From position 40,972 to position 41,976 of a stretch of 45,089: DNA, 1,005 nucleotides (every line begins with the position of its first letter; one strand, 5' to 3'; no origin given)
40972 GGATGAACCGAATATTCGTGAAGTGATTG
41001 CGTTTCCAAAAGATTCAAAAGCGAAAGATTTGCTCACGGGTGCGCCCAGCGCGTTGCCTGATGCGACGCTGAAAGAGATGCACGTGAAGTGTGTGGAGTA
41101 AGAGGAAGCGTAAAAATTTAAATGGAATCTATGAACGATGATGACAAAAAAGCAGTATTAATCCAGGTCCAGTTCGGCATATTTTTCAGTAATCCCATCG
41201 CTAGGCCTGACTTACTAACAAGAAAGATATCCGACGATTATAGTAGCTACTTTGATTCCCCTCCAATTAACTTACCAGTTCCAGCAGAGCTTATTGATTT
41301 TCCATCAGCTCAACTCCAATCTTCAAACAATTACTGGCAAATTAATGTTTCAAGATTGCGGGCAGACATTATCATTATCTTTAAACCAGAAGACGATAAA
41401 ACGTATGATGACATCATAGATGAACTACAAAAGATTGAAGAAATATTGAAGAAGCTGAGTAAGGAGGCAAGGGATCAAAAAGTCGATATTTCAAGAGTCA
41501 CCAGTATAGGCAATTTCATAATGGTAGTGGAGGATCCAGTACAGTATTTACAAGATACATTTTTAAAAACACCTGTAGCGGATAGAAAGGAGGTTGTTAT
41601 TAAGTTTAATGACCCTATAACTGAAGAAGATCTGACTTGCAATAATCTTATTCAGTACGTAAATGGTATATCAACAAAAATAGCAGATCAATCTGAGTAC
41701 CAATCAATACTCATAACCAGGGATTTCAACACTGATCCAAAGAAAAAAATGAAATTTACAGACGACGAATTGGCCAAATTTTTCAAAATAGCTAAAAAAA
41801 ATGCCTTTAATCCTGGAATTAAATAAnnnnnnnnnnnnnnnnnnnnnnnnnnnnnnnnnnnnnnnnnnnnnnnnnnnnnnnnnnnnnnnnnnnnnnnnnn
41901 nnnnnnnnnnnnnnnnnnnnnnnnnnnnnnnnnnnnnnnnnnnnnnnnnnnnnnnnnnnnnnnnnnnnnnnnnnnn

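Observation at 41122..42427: Unknown soluble protein plus 3-TM coiled-coil protein: a candidate two-gene defence module upstream of vsr-dcm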

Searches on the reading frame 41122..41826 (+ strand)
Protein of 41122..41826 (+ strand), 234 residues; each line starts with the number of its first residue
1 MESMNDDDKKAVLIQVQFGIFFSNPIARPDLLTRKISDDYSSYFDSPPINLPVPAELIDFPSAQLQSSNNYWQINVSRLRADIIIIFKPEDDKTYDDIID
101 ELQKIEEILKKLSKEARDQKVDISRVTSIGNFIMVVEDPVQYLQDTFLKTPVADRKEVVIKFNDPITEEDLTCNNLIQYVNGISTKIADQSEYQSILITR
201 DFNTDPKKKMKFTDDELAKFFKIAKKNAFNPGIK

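Call 3: search_protein_families(library=pfam, proteins=[window:41122-41826:+], max_evalue=1)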
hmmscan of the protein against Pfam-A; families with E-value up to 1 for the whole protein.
window:41122-41826:+ (234 aa): 2 families
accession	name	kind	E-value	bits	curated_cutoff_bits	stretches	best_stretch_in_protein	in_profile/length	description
PF14270.11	DUF4358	-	0.0099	16.6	25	1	76-136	37-100/102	Domain of unknown function (DUF4358)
PF09351.15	DUF1993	-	0.062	13.7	23.4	1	63-129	51-116/161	Domain of unknown function (DUF1993)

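Call 4: search_protein_families(library=padloc, proteins=[window:41122-41826:+], max_evalue=1)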
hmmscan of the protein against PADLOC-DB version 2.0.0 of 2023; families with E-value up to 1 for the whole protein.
window:41122-41826:+ (234 aa): 0 families

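Call 5: search_protein_families(library=ncbifam, proteins=[window:41122-41826:+], max_evalue=1)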
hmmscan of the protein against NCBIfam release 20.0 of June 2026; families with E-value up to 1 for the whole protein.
window:41122-41826:+ (234 aa): 2 families
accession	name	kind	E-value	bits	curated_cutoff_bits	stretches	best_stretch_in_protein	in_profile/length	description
NF007684.0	PRK10359.1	equivalog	0.015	15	248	1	84-175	10-101/232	lipopolysaccharide core heptose(II) kinase RfaY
NF006916.0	PRK09407.1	equivalog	0.096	11.3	521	1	144-202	69-126/526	succinic semialdehyde dehydrogenase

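Call 9: find_homologous_proteins(query=window:41122-41826:+, max_evalue=0.01)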
Query window:41122-41826:+ (234 aa): 6 proteins with E <= 0.01 among 361 candidates.
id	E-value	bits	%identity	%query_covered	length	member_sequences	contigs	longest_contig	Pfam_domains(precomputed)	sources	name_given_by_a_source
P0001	3.0e-144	496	100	99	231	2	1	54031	-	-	-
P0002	7.4e-110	384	77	99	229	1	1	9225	-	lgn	-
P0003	5.6e-82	293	59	97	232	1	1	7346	-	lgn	-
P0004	4.1e-69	251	55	94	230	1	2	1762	-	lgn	-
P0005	4.3e-69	251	56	92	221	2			-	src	-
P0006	9.0e-66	240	51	98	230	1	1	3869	-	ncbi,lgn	-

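Call 12: find_encoding_contigs(protein=P0002, flank=10000)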
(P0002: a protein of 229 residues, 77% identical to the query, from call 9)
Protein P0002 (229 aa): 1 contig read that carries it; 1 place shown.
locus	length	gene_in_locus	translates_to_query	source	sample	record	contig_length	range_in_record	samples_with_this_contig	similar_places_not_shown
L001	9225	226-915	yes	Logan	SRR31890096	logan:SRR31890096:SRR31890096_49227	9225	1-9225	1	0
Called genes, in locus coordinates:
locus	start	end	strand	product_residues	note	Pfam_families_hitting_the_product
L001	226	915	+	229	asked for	-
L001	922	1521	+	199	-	-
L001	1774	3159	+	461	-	PF07693:KAP_NTPase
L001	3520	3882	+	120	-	-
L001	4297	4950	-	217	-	-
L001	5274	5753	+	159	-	PF04073:tRNA_edit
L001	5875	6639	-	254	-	PF25025:EF-Ts_N (weak), PF00889:EF_TS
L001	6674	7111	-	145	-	-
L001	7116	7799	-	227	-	PF00318:Ribosomal_S2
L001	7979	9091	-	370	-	PF05958:tRNA_U5-meth_tr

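Call 13: find_encoding_contigs(protein=P0003, flank=10000)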
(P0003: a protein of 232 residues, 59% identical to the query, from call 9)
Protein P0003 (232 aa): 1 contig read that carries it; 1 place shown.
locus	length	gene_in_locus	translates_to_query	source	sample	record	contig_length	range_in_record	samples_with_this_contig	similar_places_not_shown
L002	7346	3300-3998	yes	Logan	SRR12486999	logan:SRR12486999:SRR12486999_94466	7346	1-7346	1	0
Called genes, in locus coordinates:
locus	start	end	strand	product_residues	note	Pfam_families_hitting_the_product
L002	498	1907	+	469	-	PF11638:DnaA_N, PF00308:Bac_DnaA, PF01695:IstB_IS21, PF00004:AAA, PF08299:Bac_DnaA_C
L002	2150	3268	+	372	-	PF00712:DNA_pol3_beta, PF02767:DNA_pol3_beta_2, PF02768:DNA_pol3_beta_3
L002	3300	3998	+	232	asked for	-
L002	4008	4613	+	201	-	-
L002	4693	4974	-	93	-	-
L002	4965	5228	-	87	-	-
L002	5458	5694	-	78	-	-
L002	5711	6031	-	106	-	-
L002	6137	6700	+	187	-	PF03575:Peptidase_S51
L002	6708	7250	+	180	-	PF14512:TM1586_NiRdase (weak), PF00881:Nitroreductase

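Call 14: find_encoding_contigs(protein=P0006, flank=10000)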
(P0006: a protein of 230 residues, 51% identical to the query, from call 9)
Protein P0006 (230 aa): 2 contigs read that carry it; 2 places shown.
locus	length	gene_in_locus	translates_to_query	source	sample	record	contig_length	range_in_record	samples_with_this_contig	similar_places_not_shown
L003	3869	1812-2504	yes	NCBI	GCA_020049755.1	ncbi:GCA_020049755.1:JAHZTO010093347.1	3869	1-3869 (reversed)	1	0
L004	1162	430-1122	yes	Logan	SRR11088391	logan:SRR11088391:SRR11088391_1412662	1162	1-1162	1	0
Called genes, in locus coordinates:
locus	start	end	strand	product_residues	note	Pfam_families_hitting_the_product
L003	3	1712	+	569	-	?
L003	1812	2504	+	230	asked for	-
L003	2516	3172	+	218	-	-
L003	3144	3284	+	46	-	-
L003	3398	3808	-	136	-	-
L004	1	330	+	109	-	?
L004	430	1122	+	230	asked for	-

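Call 21: search_protein_families(library=padloc, proteins=[L001:1774-3159:+, L003:2516-3172:+], max_evalue=0.1)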
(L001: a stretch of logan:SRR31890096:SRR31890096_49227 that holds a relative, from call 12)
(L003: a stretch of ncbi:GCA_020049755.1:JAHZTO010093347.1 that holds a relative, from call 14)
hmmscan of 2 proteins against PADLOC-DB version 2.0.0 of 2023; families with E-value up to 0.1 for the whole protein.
L001:1774-3159:+ (461 aa): 7 families
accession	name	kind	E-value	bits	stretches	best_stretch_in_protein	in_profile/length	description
PDLC04959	PDC-S20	-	1.9e-147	490.6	1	1-460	1-462/464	-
PDLC04956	PDC-S20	-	5.1e-52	175.8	1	43-420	36-416/450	-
PDLC04958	PDC-S20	-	2e-40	137.5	1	18-336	3-317/458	-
PDLC04957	PDC-S20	-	2.6e-39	133.9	1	19-352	6-334/446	-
PDLC02361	PifA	-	1.5e-24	84.6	1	18-365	16-350/720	PifA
PDLC02209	QatA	-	1e-22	78.5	1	19-241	11-252/646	-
PDLC02210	QatA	-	3.1e-17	60.3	1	21-265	12-279/593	-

L003:2516-3172:+ (218 aa): 2 families
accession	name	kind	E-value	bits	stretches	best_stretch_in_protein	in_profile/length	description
PDLC02066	Cas1b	-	0.0058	14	1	33-100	94-160/322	-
PDLC00648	ZorA3|ZorA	-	0.05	10.3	1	44-104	548-608/692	MotA/ExbB/TolQ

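Call 22: find_homologous_proteins(query=A1, max_evalue=0.001)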
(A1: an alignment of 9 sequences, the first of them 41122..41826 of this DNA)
Query A1 (9 sequences) (234 aa, profile of the alignment): 17 proteins with E <= 0.001 among 3850 candidates.
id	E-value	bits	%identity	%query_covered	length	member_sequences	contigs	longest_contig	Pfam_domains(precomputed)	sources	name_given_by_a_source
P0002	7.9e-101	355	77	99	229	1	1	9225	-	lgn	-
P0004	4.8e-100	352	55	94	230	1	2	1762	-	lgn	-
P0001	2.2e-98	347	100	99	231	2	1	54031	-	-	-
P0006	2.7e-97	343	51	98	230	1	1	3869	-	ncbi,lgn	-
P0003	1.9e-96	340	59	97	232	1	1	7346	-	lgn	-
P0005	3.0e-96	340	56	92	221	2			-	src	-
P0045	6.9e-54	201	23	92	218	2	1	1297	-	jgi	jgi:hypothetical protein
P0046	1.2e-49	187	26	92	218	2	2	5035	-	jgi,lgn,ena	-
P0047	5.2e-48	182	23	91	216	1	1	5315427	-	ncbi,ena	-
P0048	4.6e-46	176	23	91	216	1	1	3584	-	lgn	-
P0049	6.7e-45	172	24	24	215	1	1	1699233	-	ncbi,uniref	ncbi:hypothetical protein ACYE2N_11470 [Flavobacterium sp. MAHUQ-51]|uniref:hypothetical protein n=1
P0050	3.0e-44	170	28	27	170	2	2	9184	-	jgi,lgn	jgi:hypothetical protein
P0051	1.1e-35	142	24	58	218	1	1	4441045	-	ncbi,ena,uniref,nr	ncbi:hypothetical protein [Marinifilum fragile]|uniref:hypothetical protein n=1 Tax=Marinifilum frag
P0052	2.2e-29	121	28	84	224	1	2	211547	-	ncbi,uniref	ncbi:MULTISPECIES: hypothetical protein [unclassified Peribacillus]|uniref:hypothetical protein n=1 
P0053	3.5e-27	114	28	85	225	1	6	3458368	-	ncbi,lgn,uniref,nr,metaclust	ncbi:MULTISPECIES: hypothetical protein [Citrobacter freundii complex]|uniref:hypothetical protein n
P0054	9.7e-23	99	27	85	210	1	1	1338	PF24223.3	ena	-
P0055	3.7e-22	97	26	70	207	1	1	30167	-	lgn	-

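Call 23: search_protein_families(library=pfam, proteins=[P0054, P0053, P0052, P0051, P0049, P0047, P0055, P0045], max_evalue=1)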
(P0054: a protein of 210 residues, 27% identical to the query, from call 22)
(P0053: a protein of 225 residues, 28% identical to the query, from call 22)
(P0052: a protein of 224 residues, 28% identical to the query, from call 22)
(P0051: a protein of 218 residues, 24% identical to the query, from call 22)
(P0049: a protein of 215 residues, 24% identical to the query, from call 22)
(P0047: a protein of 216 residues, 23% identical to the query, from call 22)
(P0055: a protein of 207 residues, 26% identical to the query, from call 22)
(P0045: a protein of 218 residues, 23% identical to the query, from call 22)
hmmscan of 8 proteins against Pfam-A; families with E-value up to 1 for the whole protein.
P0054 (210 aa): 0 families

P0053 (225 aa): 0 families

P0052 (224 aa): 0 families

P0051 (218 aa): 1 family
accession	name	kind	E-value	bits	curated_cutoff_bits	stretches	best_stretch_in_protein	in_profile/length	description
PF19162.5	DUF5844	-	0.29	12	25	1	72-146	8-81/109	Family of unknown function (DUF5844)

P0049 (215 aa): 1 family
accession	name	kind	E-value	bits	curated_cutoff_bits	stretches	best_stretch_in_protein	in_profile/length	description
PF25092.1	SH3_KIN17_C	-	0.14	13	27.9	1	121-161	18-56/57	KIN17 C-terminal SH3 domain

P0047 (216 aa): 1 family
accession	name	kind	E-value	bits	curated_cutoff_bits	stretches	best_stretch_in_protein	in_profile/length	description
PF09790.15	Hyccin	-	0.096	12.2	25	1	57-143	148-226/321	Hyccin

P0055 (207 aa): 0 families

P0045 (218 aa): 0 families

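Call 24: find_encoding_contigs(protein=P0053, flank=8000, max_places=4)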
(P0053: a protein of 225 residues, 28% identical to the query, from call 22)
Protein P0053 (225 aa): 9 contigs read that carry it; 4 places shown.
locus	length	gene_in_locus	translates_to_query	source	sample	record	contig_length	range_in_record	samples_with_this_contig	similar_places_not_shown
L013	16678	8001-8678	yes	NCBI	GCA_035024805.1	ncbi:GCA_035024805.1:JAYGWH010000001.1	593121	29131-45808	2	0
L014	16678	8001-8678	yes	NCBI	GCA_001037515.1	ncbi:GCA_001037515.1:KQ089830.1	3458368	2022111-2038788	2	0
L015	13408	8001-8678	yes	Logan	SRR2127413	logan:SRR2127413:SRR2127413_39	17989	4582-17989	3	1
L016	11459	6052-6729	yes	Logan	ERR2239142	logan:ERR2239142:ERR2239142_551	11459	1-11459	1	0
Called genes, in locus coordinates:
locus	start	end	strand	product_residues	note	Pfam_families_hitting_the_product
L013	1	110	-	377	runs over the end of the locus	PF00005:ABC_tran, PF13304:AAA_21 (faint), PF08402:TOBE_2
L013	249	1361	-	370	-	PF01547:SBP_bac_1, PF13416:SBP_bac_8, PF13531:SBP_bac_11 (weak), PF13343:SBP_bac_6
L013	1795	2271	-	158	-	PF10722:YbjN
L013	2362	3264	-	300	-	PF18030:Rimk_N, PF14397:ATPgrasp_ST (faint), PF02655:ATP-grasp_3, PF08443:RimK, PF02955:GSH-S_ATP, PF07478:Dala_Dala_lig_C (weak)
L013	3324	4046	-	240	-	PF00881:Nitroreductase, PF28600:Nitroreductase_C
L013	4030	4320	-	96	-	PF07214:DUF1418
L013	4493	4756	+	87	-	PF00462:Glutaredoxin, PF05768:Glrx-like (weak)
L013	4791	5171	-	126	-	PF11045:YbjM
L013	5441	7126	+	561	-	PF06826:Asp-Al_Ex, PF02080:TrkA_C, PF06826:Asp-Al_Ex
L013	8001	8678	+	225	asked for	-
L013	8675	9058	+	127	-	-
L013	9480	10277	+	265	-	PF00106:adh_short, PF03435:Sacchrp_dh_NADP (weak), PF08659:KR, PF13561:adh_short_C2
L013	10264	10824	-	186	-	PF17940:TetR_C_31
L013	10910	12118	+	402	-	PF07690:MFS_1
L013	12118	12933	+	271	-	PF00702:Hydrolase, PF08282:Hydrolase_3, PF05116:S6PP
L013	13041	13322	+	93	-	-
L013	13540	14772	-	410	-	PF07690:MFS_1, PF00083:Sugar_tr (weak)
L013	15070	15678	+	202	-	PF01569:PAP2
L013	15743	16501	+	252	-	PF08220:HTH_DeoR, PF00455:DeoRC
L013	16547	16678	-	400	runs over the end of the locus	PF00768:Peptidase_S11, PF13354:Beta-lactamase2, PF07943:PBP5_C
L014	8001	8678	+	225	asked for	-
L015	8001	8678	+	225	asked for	-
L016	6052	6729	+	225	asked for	-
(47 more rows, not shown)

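Call 29: search_solved_structures(query=A2, max_evalue=10)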
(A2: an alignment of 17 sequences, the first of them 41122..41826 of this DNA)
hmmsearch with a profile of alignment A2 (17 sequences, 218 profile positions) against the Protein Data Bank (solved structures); distinct sequences matched with E-value up to 10: 1.
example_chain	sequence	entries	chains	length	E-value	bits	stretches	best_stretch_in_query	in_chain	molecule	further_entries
4ecf_A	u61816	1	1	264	2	11.2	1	142-180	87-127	ABC-type phosphate transport system, periplasmic component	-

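Call 30: search_protein_families(library=phrogs, proteins=[window:41122-41826:+, P0053, P0047], max_evalue=0.1)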
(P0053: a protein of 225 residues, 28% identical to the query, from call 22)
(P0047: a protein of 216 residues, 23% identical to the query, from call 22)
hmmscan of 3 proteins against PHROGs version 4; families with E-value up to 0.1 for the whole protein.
window:41122-41826:+ (234 aa): 1 family
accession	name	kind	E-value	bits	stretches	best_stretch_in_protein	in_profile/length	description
phrog_14540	-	unknown function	0.03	15.5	1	90-133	48-89/135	-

P0053 (225 aa): 3 families
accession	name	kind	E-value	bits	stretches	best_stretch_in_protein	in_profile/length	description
phrog_24110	-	unknown function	3e-09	37.7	1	47-172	48-177/221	-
phrog_22817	-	unknown function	0.0038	17.9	1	10-91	8-88/248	-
phrog_11486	-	unknown function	0.0048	17.6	1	109-172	113-181/243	-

P0047 (216 aa): 2 families
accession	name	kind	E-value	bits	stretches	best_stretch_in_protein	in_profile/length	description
phrog_23790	-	unknown function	0.0092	17.3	0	84-135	28-81/132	-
phrog_11961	-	unknown function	0.098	13.3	0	61-145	63-144/150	-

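Call 32: search_dna_similar(query=P0053, collection=phages, mode=protein, max_evalue=0.001)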
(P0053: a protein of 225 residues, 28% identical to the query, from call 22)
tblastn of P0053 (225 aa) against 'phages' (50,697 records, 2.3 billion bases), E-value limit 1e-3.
No match.

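Call 37: predict_structure(alignment_id=A2)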
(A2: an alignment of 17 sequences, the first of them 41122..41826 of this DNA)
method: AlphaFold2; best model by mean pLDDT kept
length: 234 residues; sequences in the alignment: 17
mean_pLDDT: 87.8   pTM: 0.83
mean pLDDT of the five models: 87.8, 87.4, 87.4, 86.8, 85.3
residues with pLDDT >= 90: 147; 70-90: 73; 50-70: 6; < 50: 8
segments of 3 or more residues with pLDDT < 50: 1-8
pLDDT, mean of each block of 10 residues (from residue 1): 43 93 94 94 93 89 94 95 84 80 92 94 95 91 87 82 92 94 84 91 88 93 86 66
secondary structure, 60 per line:
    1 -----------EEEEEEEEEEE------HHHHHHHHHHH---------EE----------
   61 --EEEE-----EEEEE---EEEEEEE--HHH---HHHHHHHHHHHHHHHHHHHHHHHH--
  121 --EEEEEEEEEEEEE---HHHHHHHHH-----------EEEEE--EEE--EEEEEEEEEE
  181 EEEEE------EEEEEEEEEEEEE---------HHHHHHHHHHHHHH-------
elements in order: E12-22 H29-39 E63-66 E72-76 E80-86 H95-118 E123-135 H139-147 E159-163 E166-168 E171-185 E192-204 H214-227

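Call 39: search_protein_representatives(alignment_id=A2)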
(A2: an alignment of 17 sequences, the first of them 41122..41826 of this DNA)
Query: 17 sequences, 218 profile positions. Proteins with E-value up to 0.001 (for the whole library): 1388; up to 1e-10: 748; up to 1e-30: 145. The best 150 are listed.
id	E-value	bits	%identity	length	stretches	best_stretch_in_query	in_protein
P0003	2.9e-72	259.2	-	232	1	3-218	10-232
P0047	4.6e-70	252.0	-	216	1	4-218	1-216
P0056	3.9e-49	183.6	-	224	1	1-201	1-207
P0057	3.2e-48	180.6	-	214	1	4-217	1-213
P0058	3.9e-47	177.0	-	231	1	2-214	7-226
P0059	4.6e-46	173.5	-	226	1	3-203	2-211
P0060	9.5e-45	169.2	-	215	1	4-211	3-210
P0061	1.1e-44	169.0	-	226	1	4-214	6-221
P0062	9.4e-44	166.0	-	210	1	4-211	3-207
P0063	1.3e-43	165.5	-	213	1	5-213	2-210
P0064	1.5e-43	165.3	-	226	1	2-206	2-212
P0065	2.7e-43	164.5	-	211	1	5-211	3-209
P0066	5.2e-43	163.5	-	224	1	4-201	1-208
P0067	6.6e-43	163.2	-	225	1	3-203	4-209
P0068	2.8e-42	161.1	-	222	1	1-209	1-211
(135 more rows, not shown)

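Call 40: fold_search(model_id=the predicted structure, library=pdb)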
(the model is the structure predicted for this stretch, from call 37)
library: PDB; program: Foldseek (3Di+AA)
matches with E <= 10: 1081; with E <= 0.001: 7
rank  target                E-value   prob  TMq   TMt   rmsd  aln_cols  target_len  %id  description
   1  5tvm_E                4.9e-05  1.00  0.34  0.28  17.3       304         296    5  Crystal structure of Trypanosoma brucei AdoMetDC/prozyme heterodimer (released 2017-01-11)
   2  5tvf_E                6.5e-05  1.00  0.34  0.28  17.2       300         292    4  Crystal structure of Trypanosoma brucei AdoMetDC/prozyme heterodimer in complex with inhibitor CGP 40215 (released 2017-01-11)
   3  6bm7_F                6.9e-05  1.00  0.34  0.29  16.8       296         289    6  Crystal structure of Trypanosoma brucei AdoMetDC/prozyme heterodimer in complex with pyrimidineamine inhibitor UTSAM56 (released 2018-01-03)
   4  5tvm_F                2.3e-04  1.00  0.34  0.28  17.4       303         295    5  Crystal structure of Trypanosoma brucei AdoMetDC/prozyme heterodimer (released 2017-01-11)
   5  1ais_A                2.4e-04  0.98  0.25  0.31  14.7       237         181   11  TATA-BINDING PROTEIN/TRANSCRIPTION FACTOR (II)B/TATA-BOX COMPLEX FROM PYROCOCCUS WOESEI (released 1997-07-07)
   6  6bm7_E                3.6e-04  1.00  0.34  0.28  17.0       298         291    5  Crystal structure of Trypanosoma brucei AdoMetDC/prozyme heterodimer in complex with pyrimidineamine inhibitor UTSAM56 (released 2018-01-03)
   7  8iue_U                5.6e-04  0.98  0.29  0.35  13.6       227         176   12  RNA polymerase III pre-initiation complex melting complex 1 (released 2023-05-24)
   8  1c9b_B                1.8e-03  0.93  0.27  0.32  14.0       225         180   11  CRYSTAL STRUCTURE OF A HUMAN TBP CORE DOMAIN-HUMAN TFIIB CORE DOMAIN COMPLEX BOUND TO AN EXTENDED, MODIFIED ADENOVIRAL (released 2000-01-10)
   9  7ytj_E                1.8e-02  0.08  0.13  0.07  20.7       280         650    9  Cryo-EM structure of VTC complex (released 2023-02-22)
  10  8i6v_D                1.9e-02  0.08  0.14  0.07  21.4       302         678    9  Cryo-EM structure of the polyphosphate polymerase VTC complex(Vtc4/Vtc3/Vtc1) (released 2023-03-01)
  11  5a60                  2.1e-02  0.12  0.13  0.08  15.7       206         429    7  Crystal structure of full-length E. coli ygiF in complex with tripolyphosphate and two magnesium ions (released 2015-08-05)
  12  8xjc_A                2.5e-02  0.06  0.13  0.12  20.8       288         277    9  a novel haemophore of of Riemerella anatipestifer (released 2025-06-25)
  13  4c9c_B                3.6e-02  0.11  0.14  0.18  20.2       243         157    8  Crystal Structure of the Strawberry Pathogenesis-Related 10 (PR-10) Fra a 1E protein (Form A) (released 2013-10-16)
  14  2hzs_F                3.6e-02  0.06  0.12  0.12  21.6       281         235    8  Structure of the Mediator head submodule Med8C/18/20 (released 2006-09-12)
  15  3oji_A                4.5e-02  0.60  0.20  0.25  10.1       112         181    9  X-ray crystal structure of the Py13 -pyrabactin complex (released 2011-08-10)
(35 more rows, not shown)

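Call 44: search_protein_families(library=pfam, alignment_id=A3, max_evalue=0.01)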
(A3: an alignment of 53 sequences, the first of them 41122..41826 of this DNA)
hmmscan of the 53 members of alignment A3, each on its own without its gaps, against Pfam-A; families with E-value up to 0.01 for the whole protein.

A. member 1, window:41122-41826:+ (234 aa): 1 family
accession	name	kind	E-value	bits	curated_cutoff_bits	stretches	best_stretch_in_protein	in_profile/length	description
PF14270.11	DUF4358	-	0.0099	16.6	25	0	76-136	37-100/102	Domain of unknown function (DUF4358)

B. families by the number of members that match (of 53 scanned): 2 families
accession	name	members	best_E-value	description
PF05209.18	MinC_N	1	0.0068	Septum formation inhibitor MinC, N-terminal domain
PF14270.11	DUF4358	1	0.0099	Domain of unknown function (DUF4358)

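Call 54: find_encoding_contigs(protein=P0052, flank=6000, max_places=2)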
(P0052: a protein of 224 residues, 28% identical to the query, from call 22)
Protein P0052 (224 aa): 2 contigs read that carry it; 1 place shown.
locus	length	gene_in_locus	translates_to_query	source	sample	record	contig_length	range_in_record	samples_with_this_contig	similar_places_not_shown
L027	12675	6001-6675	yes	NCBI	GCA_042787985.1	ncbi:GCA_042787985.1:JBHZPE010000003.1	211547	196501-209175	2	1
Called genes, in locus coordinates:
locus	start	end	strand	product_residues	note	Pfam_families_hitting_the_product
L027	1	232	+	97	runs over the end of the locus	-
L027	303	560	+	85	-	-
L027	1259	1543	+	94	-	-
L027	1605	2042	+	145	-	PF13730:HTH_36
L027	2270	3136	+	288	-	-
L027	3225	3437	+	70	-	PF12844:HTH_19 (weak), PF01381:HTH_3 (weak)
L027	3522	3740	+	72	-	-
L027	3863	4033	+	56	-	-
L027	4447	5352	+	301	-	-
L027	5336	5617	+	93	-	-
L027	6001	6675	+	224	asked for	-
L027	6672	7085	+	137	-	-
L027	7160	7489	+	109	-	-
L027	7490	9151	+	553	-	-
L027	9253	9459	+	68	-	-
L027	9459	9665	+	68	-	-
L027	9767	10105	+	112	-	PF08863:YolD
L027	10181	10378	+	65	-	-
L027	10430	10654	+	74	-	PF13022:HTH_Tnp_1_2, PF13384:HTH_23 (weak)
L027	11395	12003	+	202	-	-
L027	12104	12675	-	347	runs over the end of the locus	PF02899:Phage_int_SAM_1 (faint), PF13495:Phage_int_SAM_4, PF00589:Phage_integrase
